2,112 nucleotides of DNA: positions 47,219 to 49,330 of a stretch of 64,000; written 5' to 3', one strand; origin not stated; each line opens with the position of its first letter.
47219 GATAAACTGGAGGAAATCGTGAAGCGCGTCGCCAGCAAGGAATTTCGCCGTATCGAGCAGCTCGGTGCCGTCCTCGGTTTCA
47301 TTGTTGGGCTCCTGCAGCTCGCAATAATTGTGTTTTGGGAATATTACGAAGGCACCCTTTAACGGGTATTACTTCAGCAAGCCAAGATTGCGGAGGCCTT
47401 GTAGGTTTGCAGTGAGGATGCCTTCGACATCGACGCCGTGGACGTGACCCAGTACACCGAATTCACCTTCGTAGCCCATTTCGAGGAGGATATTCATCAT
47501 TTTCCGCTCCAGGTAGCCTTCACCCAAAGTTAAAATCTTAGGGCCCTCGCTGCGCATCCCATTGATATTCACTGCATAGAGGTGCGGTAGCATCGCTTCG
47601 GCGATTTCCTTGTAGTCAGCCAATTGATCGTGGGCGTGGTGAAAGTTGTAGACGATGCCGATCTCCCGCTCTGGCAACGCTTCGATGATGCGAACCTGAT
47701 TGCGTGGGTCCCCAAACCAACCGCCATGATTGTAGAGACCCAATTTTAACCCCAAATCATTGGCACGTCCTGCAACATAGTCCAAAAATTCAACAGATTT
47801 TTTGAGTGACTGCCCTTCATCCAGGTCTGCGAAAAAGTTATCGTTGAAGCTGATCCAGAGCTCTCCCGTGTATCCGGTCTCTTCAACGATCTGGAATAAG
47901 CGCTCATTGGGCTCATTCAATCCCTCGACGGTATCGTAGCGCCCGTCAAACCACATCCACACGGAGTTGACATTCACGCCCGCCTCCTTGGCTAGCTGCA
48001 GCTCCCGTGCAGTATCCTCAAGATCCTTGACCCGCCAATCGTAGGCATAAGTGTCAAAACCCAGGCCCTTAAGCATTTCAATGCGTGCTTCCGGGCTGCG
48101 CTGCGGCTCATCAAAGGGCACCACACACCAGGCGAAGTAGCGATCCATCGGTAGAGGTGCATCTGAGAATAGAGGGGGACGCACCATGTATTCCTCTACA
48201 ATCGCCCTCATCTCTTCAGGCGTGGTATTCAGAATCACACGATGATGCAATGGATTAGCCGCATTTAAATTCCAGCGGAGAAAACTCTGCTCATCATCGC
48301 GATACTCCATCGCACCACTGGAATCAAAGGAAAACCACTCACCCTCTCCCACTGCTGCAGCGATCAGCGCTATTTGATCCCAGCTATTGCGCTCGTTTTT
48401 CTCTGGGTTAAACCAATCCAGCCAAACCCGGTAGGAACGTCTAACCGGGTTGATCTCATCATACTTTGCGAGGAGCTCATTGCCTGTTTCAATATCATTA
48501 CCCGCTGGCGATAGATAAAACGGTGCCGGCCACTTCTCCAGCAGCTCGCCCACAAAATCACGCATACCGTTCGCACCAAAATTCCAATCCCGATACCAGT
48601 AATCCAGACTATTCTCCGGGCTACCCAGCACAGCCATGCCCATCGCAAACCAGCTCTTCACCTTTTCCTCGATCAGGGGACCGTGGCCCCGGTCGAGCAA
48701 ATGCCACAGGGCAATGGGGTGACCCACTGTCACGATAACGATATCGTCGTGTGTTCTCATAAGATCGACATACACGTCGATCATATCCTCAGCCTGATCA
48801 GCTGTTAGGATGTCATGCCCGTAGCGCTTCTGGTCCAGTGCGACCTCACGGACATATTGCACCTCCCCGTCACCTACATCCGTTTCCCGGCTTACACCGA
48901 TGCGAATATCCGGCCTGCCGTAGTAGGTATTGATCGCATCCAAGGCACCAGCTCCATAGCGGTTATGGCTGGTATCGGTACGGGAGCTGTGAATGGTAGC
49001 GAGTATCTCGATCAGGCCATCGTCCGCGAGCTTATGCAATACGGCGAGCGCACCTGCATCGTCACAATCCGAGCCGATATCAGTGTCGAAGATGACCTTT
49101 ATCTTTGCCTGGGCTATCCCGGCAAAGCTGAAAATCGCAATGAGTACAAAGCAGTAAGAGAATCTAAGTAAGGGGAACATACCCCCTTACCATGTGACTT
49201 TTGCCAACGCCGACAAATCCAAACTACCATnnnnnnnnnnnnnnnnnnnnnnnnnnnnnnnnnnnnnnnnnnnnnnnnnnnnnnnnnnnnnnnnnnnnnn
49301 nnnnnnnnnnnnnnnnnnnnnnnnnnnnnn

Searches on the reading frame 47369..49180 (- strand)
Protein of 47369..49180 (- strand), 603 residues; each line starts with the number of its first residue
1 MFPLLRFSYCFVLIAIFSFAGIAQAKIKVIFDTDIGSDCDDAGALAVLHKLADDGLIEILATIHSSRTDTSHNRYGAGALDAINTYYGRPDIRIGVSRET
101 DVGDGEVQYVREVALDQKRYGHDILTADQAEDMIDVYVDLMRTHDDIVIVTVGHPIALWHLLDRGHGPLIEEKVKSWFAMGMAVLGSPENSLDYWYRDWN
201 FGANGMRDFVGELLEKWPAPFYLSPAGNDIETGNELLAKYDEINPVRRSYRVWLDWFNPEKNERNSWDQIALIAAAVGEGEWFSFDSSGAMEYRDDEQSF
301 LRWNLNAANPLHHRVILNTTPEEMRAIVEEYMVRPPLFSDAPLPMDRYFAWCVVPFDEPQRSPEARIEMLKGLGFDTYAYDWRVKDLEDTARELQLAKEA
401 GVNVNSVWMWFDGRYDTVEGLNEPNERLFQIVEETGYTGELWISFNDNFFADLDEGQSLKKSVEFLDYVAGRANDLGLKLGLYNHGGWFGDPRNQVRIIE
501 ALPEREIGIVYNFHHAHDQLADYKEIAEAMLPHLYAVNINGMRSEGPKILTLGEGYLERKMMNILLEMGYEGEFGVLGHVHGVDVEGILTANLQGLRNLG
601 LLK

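Call 84: search_protein_families(library=pfam, proteins=[window:47369-49180:-], max_evalue=0.00001)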
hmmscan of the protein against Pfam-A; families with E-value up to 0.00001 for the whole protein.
window:47369-49180:- (603 aa): 1 family
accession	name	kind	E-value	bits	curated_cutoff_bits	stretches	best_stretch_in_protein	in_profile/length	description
PF01261.30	AP_endonuc_2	-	5.1e-09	36.6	31.1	1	451-576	93-227/249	Xylose isomerase-like TIM barrel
